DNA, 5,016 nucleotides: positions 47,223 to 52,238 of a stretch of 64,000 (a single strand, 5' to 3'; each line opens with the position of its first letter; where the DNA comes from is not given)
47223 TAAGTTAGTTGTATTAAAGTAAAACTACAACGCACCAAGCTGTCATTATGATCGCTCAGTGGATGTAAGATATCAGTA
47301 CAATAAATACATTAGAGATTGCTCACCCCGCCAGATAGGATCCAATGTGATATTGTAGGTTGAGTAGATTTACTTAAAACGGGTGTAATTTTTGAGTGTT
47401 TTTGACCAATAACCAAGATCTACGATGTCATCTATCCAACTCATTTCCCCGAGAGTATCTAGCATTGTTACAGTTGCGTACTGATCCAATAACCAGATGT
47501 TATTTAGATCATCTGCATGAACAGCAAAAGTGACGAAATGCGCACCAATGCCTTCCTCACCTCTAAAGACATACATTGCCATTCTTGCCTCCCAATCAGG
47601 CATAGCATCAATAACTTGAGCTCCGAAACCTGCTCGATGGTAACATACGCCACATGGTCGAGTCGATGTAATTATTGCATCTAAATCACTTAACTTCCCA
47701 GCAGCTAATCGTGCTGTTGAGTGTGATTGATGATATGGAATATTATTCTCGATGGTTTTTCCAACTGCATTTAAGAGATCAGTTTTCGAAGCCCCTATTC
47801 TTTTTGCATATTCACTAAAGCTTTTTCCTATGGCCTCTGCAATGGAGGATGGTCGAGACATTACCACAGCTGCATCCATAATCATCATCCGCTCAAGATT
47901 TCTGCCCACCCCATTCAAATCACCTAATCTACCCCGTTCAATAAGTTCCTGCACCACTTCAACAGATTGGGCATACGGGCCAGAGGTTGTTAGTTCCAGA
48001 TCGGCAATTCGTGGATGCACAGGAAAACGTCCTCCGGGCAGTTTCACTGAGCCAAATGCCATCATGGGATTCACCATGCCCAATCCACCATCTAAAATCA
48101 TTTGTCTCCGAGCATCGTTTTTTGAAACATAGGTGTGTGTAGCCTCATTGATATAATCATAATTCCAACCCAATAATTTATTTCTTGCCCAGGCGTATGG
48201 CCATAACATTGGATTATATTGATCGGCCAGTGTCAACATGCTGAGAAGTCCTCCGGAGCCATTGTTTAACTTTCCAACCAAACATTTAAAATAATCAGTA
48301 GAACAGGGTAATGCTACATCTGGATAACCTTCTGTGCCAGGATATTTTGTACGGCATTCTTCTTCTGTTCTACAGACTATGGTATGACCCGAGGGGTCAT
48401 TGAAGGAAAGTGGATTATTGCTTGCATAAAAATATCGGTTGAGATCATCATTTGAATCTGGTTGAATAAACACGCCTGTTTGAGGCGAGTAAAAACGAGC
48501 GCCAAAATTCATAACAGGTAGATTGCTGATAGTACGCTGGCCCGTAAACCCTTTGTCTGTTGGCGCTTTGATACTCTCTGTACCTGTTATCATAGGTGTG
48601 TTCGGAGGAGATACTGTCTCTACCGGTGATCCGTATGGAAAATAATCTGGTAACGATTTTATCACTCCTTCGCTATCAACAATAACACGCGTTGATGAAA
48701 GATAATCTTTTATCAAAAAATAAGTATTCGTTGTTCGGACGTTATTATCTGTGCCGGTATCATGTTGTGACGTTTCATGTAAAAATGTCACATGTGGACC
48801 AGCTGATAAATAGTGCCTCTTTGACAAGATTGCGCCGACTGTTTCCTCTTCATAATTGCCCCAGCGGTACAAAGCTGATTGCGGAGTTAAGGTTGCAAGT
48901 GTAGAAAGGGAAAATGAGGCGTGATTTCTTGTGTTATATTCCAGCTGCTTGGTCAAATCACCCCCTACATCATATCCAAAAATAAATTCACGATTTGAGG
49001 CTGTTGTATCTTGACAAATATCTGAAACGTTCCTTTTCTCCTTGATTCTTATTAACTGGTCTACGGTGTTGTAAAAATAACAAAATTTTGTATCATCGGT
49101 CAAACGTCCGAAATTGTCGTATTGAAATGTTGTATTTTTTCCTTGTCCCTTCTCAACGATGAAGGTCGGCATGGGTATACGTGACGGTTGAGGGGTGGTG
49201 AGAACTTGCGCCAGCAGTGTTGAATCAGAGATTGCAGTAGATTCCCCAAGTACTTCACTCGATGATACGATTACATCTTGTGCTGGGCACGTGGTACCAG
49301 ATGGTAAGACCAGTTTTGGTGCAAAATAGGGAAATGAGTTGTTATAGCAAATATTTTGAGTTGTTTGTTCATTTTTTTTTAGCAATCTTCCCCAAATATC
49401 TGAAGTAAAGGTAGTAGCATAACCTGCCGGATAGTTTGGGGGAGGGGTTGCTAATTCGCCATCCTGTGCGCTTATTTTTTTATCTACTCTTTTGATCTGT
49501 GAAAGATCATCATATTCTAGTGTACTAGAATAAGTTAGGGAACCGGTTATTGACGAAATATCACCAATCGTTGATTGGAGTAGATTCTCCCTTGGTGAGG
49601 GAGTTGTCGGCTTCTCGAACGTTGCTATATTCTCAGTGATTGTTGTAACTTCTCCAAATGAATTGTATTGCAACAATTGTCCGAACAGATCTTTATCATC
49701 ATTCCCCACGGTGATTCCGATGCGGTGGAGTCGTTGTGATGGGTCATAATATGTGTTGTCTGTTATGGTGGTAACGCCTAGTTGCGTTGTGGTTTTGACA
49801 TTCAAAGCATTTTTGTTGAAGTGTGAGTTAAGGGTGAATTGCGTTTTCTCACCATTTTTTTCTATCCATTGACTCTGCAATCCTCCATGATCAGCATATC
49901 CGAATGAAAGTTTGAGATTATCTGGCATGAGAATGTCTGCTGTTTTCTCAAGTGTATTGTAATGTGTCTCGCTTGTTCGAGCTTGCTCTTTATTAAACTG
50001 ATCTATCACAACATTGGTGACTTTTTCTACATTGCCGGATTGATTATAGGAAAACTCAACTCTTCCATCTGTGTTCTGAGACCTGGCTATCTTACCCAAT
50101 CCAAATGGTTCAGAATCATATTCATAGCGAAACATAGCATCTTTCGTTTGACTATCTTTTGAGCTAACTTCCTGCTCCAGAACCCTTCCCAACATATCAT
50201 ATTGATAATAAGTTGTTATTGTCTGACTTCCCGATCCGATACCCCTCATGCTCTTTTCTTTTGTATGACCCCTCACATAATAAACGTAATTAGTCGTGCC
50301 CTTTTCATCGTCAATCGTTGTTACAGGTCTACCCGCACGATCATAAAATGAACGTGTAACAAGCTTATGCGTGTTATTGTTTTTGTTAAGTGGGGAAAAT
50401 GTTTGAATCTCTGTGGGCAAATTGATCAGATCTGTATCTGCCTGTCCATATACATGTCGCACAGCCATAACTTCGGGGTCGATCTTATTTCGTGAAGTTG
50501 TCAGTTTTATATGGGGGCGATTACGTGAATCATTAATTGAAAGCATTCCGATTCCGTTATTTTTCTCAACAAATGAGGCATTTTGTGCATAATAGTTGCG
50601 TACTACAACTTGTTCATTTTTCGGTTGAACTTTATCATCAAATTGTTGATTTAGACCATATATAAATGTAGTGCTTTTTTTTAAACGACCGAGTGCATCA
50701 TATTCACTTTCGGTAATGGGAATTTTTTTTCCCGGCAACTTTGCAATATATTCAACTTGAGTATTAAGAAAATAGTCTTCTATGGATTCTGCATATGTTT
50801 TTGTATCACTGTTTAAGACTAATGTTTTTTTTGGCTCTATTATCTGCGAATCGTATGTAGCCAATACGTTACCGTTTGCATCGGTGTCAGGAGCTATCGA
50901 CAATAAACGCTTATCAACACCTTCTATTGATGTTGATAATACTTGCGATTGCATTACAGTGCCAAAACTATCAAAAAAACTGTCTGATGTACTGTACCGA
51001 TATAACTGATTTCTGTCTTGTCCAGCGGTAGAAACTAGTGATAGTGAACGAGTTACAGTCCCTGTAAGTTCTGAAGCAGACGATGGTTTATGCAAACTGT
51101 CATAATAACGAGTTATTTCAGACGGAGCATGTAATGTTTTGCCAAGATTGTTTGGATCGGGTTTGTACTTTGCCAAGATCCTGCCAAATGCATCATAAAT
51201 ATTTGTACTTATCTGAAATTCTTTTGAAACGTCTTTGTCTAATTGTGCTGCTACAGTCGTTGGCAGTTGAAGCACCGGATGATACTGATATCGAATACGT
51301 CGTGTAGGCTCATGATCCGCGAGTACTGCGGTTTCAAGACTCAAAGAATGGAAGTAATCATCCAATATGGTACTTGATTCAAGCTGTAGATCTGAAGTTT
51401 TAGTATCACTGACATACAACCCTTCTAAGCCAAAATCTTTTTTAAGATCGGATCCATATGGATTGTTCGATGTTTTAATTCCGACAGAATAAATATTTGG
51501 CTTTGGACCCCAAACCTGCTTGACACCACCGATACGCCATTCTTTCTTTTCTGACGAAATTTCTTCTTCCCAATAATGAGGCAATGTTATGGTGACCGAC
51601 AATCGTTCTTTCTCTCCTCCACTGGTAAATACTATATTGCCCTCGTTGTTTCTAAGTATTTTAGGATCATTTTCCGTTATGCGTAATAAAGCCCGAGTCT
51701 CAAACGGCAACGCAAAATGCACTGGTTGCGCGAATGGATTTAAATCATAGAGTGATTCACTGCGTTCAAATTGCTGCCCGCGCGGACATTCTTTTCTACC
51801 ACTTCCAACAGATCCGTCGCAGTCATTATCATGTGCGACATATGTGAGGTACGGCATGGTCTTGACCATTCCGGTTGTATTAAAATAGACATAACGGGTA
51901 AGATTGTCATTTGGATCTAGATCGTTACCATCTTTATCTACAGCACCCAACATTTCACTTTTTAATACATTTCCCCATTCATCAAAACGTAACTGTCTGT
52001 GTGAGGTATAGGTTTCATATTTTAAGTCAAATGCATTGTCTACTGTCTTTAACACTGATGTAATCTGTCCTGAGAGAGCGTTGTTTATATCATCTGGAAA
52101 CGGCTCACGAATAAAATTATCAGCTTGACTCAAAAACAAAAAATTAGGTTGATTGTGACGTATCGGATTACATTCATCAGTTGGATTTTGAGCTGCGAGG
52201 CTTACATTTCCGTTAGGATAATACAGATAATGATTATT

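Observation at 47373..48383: RHS C-terminal tip: 337-aa domain with a Cys-His-Asp pattern at papain/transglutaminase spacing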

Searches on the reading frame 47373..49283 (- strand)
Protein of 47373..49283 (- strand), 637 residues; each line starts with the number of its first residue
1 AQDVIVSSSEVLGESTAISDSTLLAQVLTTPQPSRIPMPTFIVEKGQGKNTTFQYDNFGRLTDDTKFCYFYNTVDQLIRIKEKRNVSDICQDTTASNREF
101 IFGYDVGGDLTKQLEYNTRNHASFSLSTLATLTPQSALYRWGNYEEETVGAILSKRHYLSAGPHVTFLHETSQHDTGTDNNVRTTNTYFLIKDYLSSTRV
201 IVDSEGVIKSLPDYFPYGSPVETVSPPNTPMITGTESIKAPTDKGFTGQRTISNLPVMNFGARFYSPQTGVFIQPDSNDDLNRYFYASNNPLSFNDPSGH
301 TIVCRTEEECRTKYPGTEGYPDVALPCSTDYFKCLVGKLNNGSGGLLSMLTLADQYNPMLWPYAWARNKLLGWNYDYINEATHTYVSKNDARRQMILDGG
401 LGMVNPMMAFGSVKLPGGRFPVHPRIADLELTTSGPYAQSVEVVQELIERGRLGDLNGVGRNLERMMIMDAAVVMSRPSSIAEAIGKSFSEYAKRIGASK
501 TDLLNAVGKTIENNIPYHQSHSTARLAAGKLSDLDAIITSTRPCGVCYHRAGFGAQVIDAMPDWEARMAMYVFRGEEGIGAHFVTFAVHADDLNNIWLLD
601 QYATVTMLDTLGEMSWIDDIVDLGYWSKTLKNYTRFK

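Call 18: find_related_loci(query=window:47373-49283:-, collection=genome_contigs, flank=6000)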
Query window:47373-49283:- (637 aa) in genome_contigs; peptide patterns used: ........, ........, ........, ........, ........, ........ (x = any residue, [..] = any of these).
16 stretches matched a pattern, but none encodes a relative of the query by tblastn (E <= 1e-3).

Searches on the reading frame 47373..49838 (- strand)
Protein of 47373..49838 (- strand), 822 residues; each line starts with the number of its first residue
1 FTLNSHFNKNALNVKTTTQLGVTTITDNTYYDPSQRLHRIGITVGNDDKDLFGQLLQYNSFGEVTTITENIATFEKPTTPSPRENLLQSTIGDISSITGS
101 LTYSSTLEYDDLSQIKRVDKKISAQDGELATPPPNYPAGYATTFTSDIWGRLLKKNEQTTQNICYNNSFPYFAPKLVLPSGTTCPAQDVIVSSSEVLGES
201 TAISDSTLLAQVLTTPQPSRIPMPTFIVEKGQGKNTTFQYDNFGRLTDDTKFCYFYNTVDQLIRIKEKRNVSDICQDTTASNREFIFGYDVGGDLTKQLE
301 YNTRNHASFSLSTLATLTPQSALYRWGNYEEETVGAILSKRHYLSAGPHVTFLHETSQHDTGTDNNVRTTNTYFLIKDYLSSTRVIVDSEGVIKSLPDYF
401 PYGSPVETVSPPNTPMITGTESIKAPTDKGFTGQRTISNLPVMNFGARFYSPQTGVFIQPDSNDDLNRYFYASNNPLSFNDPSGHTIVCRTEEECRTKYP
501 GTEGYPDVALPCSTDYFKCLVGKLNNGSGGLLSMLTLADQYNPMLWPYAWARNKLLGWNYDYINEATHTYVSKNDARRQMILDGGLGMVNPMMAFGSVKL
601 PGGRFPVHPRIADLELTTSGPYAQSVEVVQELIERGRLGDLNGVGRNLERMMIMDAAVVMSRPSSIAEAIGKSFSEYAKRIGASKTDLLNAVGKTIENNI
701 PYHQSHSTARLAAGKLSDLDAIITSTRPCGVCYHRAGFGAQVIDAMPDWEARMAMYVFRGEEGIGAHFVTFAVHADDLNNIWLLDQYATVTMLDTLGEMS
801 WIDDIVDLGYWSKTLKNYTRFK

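Call 22: find_homologous_proteins(query=window:47373-49838:-, max_evalue=0.001)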
Query window:47373-49838:- (822 aa): 53 proteins with E <= 0.001 among 8000 candidates.
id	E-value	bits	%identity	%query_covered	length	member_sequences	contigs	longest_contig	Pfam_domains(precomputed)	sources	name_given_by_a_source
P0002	5.8e-17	79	29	42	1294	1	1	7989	PF05593.20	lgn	-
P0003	1.4e-12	65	38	15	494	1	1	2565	PF05593.20,PF25023.2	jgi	jgi:RHS repeat-associated protein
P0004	2.1e-12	64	36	18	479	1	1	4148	PF05593.20,PF25023.2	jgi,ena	-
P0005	1.1e-11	62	43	14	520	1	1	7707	PF25023.2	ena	-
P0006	3.8e-11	60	29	24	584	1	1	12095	PF05593.20,PF13385.14,PF25023.2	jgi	jgi:RHS repeat-associated protein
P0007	4.0e-11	60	37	17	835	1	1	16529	PF00754.32,PF22633.4,PF25023.2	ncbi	-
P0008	1.1e-10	59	41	14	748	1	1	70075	PF05593.20,PF25023.2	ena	-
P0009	1.4e-10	58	39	14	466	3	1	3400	PF25023.2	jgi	jgi:RHS repeat-associated protein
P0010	1.8e-10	58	39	14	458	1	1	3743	PF25023.2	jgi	jgi:RHS repeat-associated protein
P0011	1.9e-10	58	40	14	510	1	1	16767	PF25023.2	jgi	jgi:RHS repeat-associated protein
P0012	2.8e-10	57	34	18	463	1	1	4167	PF25023.2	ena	-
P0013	6.4e-10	56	40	14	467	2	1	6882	PF25023.2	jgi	jgi:RHS repeat-associated protein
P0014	7.2e-9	53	28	18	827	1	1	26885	PF05593.20,PF25023.2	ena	-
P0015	1.3e-8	52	39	14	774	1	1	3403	PF24893.1,PF25023.2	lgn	-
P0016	1.3e-8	52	38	15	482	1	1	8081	PF05708.19,PF25023.2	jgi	jgi:RHS repeat-associated protein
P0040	1.8e-5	41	35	15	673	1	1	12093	PF14437.13,PF25023.2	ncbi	-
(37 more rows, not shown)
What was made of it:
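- Deaminases are established RHS tips; for example P0040 carries PF14437 (call 22).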

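Call 91: find_encoding_contigs(protein=P0002, flank=5000, max_places=3)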
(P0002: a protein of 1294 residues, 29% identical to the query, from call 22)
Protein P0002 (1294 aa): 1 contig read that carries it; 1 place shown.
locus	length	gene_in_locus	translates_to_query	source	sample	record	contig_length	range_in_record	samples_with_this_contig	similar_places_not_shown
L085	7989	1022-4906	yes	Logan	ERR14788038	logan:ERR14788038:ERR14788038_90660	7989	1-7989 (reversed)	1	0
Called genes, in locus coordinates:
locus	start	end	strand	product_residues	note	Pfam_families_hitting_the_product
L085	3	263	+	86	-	?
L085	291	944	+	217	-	PF17210:SdrD_B (faint), PF22904:NOMO1-like_2nd (faint), PF13620:CarboxypepD_reg, PF13715:CarbopepD_reg_2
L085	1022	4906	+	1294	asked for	PF05593:RHS_repeat (faint)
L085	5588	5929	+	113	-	PF16537:T2SSB (weak)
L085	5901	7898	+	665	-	PF07660:STN (faint), PF03958:Secretin_N, PF00263:Secretin, PF13103:TonB_2 (weak)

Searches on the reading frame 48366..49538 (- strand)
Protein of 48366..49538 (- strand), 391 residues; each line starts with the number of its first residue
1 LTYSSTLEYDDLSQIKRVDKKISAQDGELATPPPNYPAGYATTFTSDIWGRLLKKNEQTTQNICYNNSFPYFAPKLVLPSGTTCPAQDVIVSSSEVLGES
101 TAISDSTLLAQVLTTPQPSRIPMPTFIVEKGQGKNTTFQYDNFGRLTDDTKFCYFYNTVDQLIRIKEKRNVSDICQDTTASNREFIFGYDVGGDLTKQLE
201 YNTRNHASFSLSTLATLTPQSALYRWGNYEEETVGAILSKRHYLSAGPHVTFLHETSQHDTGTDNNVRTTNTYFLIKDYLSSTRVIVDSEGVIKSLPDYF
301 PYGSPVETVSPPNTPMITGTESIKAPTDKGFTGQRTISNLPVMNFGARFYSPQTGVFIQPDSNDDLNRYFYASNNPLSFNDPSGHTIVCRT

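Call 83: search_protein_families(library=pfam, proteins=[window:48366-49538:-], max_evalue=1)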
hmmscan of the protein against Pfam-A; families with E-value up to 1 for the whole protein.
window:48366-49538:- (391 aa): 1 family
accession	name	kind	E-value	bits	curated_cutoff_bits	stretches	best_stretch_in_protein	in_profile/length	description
PF05593.20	RHS_repeat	-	0.00017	22.4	22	1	132-147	14-29/38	RHS Repeat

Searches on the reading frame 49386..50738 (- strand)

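Call 83: search_protein_families(library=pfam, proteins=[window:49386-50738:-], max_evalue=1)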
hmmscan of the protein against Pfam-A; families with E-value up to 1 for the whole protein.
window:49386-50738:- (451 aa): 2 families
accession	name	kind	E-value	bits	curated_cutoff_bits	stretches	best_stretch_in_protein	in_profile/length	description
PF05593.20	RHS_repeat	-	3.5e-05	24.5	22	0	127-149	17-38/38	RHS Repeat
PF20041.5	DUF6443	-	0.086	13.5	27.8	0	112-145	10-42/137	Domain of unknown function (DUF6443)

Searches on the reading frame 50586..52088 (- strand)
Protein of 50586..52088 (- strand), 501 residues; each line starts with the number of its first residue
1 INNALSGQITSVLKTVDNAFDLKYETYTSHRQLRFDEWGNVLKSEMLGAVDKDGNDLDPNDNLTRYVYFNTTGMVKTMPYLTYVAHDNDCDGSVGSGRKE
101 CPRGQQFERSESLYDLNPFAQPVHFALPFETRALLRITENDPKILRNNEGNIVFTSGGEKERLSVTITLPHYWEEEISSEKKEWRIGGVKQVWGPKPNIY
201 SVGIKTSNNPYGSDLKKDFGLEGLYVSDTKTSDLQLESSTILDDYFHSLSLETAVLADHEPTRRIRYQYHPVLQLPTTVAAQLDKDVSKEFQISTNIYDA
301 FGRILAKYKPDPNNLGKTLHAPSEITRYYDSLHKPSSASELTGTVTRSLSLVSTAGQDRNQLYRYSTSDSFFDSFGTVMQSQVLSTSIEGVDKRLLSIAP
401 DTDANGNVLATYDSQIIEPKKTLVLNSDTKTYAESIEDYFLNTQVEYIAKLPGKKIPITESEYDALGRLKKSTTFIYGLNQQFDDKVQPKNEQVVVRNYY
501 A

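Call 83: search_protein_families(library=pfam, proteins=[window:50586-52088:-], max_evalue=1)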
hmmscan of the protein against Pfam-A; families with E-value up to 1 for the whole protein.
window:50586-52088:- (501 aa): 1 family
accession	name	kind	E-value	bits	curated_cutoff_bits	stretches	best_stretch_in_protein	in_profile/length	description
PF05593.20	RHS_repeat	-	0.006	17.4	22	0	462-473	21-32/38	RHS Repeat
